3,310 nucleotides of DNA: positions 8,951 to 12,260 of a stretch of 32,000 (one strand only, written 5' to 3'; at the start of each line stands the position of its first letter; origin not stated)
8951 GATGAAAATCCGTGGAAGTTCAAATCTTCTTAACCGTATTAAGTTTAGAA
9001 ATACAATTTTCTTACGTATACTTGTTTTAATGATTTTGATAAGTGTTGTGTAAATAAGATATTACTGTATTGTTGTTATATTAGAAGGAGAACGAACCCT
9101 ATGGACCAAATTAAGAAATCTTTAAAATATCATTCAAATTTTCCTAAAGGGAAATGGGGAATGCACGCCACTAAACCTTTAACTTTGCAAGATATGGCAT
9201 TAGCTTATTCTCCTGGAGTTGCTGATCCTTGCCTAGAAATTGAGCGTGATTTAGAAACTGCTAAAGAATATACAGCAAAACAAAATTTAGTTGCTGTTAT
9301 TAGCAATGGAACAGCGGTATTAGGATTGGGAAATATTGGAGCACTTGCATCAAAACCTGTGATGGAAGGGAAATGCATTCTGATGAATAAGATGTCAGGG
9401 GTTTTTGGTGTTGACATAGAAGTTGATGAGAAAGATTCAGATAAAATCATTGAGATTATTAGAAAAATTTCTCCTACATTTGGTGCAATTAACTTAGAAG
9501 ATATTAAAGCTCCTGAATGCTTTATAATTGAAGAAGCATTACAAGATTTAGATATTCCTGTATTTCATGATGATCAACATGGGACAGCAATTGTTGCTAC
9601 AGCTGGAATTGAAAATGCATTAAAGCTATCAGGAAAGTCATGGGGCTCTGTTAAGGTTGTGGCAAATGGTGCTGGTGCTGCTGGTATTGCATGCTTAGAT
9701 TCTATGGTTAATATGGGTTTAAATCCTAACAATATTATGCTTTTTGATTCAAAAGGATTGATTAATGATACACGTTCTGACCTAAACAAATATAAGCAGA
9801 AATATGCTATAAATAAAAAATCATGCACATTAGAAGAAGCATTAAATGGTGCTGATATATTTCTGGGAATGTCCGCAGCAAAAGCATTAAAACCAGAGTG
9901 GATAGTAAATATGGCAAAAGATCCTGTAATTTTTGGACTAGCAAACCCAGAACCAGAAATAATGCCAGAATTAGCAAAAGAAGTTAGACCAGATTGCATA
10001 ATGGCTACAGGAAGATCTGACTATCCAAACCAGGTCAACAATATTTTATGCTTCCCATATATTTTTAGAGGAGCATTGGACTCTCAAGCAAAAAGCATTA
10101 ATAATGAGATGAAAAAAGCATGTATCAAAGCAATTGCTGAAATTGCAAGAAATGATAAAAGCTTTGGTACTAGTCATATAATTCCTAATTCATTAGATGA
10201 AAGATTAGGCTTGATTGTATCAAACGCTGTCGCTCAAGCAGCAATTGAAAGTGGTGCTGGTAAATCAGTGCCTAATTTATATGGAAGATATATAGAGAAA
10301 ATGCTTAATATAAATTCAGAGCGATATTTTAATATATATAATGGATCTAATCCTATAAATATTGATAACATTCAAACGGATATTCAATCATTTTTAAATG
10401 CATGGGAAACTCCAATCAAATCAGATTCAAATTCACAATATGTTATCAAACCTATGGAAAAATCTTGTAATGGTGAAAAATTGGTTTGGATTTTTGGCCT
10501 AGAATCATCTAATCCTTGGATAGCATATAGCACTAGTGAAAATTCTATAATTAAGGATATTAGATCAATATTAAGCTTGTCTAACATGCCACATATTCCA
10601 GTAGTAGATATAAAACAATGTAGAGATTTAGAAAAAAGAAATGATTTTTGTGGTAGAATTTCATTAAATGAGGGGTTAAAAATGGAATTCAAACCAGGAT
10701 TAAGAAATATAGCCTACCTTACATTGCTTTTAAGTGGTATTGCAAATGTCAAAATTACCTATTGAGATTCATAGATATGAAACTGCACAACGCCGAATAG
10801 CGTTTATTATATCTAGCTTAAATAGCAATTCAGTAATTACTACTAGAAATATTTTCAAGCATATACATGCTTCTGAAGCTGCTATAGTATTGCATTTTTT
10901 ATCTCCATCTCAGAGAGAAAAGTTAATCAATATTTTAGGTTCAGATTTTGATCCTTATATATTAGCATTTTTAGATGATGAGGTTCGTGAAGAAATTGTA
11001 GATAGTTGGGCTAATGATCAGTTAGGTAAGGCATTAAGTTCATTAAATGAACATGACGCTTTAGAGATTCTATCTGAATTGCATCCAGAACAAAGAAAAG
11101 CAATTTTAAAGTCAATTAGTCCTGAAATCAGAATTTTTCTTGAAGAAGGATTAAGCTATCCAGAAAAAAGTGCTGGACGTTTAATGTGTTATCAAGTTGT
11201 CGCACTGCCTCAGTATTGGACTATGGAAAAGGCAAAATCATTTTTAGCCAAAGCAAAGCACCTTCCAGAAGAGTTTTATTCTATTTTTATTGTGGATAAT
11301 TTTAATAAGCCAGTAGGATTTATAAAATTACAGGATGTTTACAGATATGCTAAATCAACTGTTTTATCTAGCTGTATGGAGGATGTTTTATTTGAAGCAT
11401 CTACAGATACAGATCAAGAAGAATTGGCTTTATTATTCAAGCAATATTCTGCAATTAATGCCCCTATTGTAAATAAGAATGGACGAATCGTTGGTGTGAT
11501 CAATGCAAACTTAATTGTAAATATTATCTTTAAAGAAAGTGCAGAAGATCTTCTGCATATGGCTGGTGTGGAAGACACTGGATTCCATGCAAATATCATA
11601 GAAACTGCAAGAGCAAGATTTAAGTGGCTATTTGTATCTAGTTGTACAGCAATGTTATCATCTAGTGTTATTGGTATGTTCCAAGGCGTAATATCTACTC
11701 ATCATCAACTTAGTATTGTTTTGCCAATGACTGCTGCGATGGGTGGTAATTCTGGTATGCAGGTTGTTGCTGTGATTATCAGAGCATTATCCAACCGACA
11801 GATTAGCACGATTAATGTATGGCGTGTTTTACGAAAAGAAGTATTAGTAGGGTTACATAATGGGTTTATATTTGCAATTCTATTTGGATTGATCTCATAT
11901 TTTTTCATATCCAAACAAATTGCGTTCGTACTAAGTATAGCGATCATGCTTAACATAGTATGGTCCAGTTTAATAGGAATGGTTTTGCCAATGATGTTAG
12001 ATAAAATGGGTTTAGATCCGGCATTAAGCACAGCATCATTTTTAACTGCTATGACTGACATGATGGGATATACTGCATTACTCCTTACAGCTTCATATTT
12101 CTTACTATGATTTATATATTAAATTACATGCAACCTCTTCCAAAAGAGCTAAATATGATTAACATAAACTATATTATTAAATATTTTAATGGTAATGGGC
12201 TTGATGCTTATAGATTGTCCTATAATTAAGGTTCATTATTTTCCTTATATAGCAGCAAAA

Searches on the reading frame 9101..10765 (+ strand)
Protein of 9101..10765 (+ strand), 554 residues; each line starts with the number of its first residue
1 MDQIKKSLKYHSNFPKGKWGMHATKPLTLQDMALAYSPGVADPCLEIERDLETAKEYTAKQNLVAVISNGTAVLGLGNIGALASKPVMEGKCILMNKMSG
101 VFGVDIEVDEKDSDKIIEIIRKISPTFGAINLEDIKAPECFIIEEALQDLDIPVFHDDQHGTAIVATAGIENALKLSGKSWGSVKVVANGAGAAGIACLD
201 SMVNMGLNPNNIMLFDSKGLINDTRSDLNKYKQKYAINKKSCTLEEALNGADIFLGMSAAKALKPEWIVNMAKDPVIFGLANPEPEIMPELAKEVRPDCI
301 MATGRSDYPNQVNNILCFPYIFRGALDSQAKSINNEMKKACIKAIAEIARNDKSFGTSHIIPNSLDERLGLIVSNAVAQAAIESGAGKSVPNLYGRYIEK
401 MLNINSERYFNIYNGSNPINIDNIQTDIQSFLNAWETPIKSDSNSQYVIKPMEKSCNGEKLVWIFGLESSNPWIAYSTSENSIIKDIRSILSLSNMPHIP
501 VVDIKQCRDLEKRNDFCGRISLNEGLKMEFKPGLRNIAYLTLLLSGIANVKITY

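Call 6: search_protein_families(library=ncbifam, proteins=[window:9101-10765:+])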
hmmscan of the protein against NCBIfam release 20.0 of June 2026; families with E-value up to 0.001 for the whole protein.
window:9101-10765:+ (554 aa): 3 families
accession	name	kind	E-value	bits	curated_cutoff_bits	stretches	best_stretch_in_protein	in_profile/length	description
NF009501.0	PRK12861.1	subfamily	6.3e-139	464.3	1178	1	5-389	9-409/764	NADP-dependent malic enzyme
NF010052.0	PRK13529.1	subfamily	4.3e-27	94.9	326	1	115-390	230-540/564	oxaloacetate-decarboxylating malate dehydrogenase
NF041582.1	malolactic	exception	5.3e-18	64.9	850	1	118-388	216-517/536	malolactic enzyme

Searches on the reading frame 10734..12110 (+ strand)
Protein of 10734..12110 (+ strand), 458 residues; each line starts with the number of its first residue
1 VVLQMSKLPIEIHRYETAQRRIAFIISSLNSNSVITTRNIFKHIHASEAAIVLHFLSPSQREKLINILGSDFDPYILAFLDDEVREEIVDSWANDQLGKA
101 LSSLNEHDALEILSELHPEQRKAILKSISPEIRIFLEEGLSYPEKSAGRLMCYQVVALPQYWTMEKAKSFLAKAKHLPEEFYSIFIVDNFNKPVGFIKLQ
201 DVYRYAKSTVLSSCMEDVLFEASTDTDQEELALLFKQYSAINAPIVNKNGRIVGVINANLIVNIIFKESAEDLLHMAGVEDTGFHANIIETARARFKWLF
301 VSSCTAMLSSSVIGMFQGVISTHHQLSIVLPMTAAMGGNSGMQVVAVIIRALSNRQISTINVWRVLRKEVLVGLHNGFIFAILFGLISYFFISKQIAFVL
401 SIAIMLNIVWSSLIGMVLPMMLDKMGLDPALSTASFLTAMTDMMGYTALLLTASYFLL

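Call 6: search_protein_families(library=ncbifam, proteins=[window:10734-12110:+])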
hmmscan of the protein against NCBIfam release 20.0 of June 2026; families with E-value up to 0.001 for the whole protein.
window:10734-12110:+ (458 aa): 4 families
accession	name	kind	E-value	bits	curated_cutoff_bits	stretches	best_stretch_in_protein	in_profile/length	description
TIGR00400.1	mgtE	equivalog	4.2e-73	246.6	232.75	1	25-457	11-447/450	magnesium transporter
NF005869.0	PRK07807.1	equivalog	7.1e-05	22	549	1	160-263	104-202/479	GuaB1 family IMP dehydrogenase-related protein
NF041552.1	TF_PrdR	equivalog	0.0002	19.8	795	1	175-271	31-131/577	sigma-54 dependent transcriptional regulator PrdR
NF052358.1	GMPRedGuaB1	equivalog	0.00055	19.2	675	1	181-262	120-201/479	GMP reductase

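Call 20: list_cluster_members(proteins=[P0001, window:10734-12110:+, window:15733-16392:-])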
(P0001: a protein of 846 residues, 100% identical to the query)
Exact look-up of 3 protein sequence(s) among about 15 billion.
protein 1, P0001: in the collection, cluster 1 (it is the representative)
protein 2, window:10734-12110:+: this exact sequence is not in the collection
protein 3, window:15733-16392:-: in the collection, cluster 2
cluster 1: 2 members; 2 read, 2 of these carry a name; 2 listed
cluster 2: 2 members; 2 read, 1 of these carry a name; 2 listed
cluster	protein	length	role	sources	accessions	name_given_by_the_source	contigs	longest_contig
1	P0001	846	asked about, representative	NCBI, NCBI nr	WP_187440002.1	DNA gyrase subunit A [Candidatus Cytomitobacter primus]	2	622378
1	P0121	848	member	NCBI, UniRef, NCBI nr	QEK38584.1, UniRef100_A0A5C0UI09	DNA gyrase subunit A [Candidatus Cytomitobacter primus] | DNA topoisomerase (ATP-hydrolyzing) n=2 Tax=Candidatus Cytomitobacter primus ...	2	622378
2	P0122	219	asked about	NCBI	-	-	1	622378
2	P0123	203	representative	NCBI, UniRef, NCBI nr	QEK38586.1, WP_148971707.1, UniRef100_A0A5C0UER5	hypothetical protein [Candidatus Cytomitobacter primus] | Uncharacterized protein n=1 Tax=Candidatus Cytomitobacter primus TaxID=2066024 ...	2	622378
